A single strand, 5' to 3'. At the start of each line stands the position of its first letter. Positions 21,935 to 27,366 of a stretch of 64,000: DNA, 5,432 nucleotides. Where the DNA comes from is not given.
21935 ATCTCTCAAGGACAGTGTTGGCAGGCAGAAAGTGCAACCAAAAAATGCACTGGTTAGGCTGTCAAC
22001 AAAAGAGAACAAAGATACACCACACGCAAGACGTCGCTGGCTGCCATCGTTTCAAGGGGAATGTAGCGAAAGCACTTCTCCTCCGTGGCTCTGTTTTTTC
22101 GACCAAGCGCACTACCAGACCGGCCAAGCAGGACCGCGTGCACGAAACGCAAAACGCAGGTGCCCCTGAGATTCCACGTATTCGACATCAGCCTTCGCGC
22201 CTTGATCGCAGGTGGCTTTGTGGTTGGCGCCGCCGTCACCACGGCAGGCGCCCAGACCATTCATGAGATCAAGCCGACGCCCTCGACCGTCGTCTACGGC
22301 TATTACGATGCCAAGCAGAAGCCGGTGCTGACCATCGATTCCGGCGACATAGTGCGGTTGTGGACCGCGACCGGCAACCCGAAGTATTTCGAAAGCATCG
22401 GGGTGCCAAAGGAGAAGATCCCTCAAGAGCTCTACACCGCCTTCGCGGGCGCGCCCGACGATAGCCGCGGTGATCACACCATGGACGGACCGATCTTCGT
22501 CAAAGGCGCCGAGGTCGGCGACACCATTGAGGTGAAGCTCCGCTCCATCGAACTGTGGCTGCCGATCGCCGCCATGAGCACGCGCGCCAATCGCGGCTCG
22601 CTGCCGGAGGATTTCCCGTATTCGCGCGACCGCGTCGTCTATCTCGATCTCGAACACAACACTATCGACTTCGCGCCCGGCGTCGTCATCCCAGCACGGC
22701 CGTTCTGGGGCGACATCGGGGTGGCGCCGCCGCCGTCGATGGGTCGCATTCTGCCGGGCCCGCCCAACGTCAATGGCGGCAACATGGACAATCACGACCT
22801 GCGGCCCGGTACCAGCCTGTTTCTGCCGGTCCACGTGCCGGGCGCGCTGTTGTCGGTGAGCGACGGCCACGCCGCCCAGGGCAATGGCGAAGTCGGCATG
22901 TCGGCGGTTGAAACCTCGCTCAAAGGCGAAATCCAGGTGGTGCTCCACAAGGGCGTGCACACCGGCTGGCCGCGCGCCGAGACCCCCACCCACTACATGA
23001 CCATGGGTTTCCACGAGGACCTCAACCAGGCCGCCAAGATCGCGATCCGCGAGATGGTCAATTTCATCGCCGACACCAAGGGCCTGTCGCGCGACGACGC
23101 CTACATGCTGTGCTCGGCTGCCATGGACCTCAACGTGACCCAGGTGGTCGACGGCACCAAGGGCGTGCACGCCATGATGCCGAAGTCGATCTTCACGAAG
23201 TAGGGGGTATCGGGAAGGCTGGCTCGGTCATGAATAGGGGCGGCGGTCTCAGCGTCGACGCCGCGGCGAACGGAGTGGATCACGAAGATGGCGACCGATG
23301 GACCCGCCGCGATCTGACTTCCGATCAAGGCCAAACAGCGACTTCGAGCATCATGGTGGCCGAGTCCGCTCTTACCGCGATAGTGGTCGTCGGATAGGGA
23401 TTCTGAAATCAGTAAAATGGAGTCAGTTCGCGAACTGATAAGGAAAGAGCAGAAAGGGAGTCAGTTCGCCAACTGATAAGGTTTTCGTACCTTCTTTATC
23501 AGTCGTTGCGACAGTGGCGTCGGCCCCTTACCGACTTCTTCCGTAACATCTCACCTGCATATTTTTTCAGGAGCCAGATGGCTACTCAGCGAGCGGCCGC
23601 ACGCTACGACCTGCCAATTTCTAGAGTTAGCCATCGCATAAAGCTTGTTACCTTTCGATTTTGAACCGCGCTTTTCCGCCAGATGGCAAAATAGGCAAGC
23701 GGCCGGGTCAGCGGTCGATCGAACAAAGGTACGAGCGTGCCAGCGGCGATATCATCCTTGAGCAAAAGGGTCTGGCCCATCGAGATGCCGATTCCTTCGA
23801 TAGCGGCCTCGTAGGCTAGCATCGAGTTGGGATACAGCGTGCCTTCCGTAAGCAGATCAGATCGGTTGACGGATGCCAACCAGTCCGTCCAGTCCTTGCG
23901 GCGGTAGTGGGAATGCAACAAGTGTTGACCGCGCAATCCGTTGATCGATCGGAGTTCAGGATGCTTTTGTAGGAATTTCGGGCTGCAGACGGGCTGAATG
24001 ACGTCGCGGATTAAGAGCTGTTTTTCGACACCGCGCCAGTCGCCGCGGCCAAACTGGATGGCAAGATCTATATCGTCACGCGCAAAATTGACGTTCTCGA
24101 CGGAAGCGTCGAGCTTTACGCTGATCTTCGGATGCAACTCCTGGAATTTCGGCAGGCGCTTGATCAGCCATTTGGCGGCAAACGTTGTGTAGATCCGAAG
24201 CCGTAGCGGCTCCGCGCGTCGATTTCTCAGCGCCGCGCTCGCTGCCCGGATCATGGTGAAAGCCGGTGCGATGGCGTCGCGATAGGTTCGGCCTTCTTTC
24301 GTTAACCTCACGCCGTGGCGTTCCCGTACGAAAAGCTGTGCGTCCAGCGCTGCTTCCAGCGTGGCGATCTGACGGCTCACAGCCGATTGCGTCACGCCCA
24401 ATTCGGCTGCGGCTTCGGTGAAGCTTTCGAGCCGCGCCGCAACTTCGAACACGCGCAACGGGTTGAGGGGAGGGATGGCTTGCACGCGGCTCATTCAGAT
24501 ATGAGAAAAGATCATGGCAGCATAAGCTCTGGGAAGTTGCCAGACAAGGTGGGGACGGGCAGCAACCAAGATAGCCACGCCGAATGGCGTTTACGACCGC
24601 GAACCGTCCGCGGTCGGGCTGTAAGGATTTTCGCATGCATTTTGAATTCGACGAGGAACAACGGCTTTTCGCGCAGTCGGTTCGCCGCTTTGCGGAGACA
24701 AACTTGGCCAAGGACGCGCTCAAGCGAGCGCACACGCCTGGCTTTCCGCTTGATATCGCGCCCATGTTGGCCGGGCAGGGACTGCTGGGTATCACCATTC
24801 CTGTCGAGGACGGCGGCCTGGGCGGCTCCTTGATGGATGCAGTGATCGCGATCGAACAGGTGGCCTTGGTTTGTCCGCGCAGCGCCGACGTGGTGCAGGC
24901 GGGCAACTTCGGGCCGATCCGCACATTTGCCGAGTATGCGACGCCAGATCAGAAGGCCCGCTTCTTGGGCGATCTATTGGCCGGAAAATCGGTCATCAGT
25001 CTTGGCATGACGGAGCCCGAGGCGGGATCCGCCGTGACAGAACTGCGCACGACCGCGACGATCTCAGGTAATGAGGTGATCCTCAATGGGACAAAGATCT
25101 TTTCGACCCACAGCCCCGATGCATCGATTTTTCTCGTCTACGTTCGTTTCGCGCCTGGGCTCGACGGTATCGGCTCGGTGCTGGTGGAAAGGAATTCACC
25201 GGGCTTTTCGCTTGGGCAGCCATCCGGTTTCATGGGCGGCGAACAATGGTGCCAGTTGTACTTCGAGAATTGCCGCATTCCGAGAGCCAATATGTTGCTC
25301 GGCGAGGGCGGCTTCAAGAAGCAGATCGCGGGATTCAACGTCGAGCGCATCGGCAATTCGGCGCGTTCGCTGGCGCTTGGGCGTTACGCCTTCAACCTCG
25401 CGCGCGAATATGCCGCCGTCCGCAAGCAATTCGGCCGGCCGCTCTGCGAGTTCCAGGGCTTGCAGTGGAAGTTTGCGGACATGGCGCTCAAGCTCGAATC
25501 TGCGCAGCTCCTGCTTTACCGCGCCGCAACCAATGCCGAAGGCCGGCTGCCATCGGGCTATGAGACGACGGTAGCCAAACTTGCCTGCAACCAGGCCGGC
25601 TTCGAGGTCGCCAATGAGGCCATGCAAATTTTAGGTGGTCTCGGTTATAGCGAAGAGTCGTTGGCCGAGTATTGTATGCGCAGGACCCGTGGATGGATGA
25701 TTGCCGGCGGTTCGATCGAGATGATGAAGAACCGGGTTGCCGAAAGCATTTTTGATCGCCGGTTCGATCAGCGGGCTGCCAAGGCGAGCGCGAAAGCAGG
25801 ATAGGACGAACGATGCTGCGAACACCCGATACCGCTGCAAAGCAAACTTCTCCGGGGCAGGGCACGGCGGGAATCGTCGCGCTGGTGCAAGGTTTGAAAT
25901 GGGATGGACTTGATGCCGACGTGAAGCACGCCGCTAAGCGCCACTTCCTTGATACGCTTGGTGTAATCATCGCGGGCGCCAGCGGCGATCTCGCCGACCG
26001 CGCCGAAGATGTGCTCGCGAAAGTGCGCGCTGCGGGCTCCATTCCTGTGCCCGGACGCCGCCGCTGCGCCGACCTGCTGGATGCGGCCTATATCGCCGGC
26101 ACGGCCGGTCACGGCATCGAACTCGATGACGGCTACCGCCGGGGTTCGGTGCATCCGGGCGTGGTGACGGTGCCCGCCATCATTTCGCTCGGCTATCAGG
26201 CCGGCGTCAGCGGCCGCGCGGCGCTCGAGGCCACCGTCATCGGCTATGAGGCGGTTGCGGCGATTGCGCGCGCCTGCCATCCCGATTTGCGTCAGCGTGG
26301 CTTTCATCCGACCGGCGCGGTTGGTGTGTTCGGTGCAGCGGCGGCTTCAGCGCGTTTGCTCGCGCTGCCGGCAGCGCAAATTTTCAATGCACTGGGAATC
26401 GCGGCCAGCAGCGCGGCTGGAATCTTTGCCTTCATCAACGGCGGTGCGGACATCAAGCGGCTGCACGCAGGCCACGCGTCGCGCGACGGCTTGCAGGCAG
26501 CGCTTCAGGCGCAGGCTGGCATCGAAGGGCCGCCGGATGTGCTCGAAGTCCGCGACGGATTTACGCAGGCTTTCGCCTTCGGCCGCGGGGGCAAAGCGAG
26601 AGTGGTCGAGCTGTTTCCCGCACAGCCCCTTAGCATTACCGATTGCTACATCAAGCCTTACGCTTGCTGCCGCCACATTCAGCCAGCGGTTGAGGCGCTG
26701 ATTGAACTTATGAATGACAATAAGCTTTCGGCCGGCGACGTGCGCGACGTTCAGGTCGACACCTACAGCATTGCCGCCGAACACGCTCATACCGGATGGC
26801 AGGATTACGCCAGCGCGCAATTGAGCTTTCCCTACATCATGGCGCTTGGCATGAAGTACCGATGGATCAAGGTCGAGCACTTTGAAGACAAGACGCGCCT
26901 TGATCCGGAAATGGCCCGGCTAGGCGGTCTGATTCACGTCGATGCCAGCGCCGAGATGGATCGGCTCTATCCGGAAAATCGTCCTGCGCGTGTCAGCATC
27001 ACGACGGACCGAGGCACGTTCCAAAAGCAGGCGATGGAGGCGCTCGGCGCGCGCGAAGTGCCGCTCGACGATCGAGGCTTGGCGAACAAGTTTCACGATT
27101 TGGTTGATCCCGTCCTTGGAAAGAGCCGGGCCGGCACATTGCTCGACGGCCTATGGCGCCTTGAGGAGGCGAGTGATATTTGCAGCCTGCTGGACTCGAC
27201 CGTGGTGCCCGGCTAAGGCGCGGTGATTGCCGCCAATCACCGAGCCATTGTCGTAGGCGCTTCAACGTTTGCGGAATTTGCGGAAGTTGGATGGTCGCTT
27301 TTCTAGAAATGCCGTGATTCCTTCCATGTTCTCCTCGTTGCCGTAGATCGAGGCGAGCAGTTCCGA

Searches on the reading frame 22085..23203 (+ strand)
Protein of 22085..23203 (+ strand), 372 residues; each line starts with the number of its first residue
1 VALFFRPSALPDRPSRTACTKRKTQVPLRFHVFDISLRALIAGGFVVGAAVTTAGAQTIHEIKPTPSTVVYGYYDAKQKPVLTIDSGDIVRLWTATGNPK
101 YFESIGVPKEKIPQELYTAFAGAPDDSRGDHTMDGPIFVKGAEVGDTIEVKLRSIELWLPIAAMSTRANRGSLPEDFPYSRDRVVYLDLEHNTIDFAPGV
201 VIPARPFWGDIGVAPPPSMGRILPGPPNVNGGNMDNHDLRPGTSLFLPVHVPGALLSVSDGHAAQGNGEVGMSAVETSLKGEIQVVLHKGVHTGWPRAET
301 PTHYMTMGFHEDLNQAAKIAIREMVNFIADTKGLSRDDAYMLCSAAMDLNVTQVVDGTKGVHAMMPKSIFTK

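Call 49: search_protein_families(library=pfam, proteins=[window:22085-23203:+], max_evalue=0.00001)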
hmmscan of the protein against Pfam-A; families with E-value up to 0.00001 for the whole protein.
window:22085-23203:+ (372 aa): 1 family
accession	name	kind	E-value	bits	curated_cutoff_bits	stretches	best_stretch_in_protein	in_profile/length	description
PF03069.20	FmdA_AmdA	-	2.5e-28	99.5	27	2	226-371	205-372/373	Acetamidase/Formamidase family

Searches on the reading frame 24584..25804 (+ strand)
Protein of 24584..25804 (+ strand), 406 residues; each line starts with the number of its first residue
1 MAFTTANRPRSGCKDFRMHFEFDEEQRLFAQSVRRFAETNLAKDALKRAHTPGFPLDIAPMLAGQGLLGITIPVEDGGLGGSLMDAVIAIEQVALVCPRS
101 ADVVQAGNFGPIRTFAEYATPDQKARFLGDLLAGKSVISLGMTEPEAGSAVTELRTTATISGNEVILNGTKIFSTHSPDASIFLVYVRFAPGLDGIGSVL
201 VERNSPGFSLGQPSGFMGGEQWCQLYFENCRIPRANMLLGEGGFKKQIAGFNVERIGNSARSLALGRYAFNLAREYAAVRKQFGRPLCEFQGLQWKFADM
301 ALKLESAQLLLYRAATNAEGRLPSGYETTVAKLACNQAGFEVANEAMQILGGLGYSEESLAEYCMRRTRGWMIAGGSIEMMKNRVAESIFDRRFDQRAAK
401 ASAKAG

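Call 49: search_protein_families(library=pfam, proteins=[window:24584-25804:+], max_evalue=0.00001)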
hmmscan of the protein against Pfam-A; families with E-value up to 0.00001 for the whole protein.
window:24584-25804:+ (406 aa): 4 families
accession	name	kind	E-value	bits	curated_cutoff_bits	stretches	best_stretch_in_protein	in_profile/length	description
PF00441.29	Acyl-CoA_dh_1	-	2.7e-38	131.9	22.4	1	242-389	2-149/150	Acyl-CoA dehydrogenase, C-terminal domain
PF02771.21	Acyl-CoA_dh_N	-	2e-20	73.7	22.9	1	24-135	2-113/113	Acyl-CoA dehydrogenase, N-terminal domain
PF02770.24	Acyl-CoA_dh_M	-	3.5e-18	66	33.3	1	140-230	2-97/97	Acyl-CoA dehydrogenase, middle domain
PF08028.16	Acyl-CoA_dh_2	-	6.5e-08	33.4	22.7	1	266-359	11-114/134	Acyl-CoA dehydrogenase, C-terminal domain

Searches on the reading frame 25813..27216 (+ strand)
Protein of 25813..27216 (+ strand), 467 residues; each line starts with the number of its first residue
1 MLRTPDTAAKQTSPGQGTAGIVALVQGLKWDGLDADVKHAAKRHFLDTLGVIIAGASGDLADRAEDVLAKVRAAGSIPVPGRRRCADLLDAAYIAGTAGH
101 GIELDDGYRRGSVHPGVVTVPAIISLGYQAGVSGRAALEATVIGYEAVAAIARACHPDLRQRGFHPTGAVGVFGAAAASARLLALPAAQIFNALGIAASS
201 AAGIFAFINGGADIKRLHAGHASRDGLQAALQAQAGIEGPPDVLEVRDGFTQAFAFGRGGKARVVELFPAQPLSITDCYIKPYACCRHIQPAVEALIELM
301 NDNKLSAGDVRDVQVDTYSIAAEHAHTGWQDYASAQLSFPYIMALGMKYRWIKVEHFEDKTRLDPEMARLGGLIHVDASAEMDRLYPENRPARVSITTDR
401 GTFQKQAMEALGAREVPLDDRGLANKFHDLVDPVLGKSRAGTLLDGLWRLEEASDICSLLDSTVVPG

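Call 49: search_protein_families(library=pfam, proteins=[window:25813-27216:+], max_evalue=0.00001)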
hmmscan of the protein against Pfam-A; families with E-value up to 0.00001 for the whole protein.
window:25813-27216:+ (467 aa): 2 families
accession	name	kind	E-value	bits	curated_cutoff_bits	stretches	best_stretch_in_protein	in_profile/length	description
PF03972.19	MmgE_PrpD_N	-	1.7e-55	188.3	32.1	1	22-257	4-238/244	MmgE/PrpD N-terminal domain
PF19305.4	MmgE_PrpD_C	-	5.3e-31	108.2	32.1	1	283-440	1-161/173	MmgE/PrpD C-terminal domain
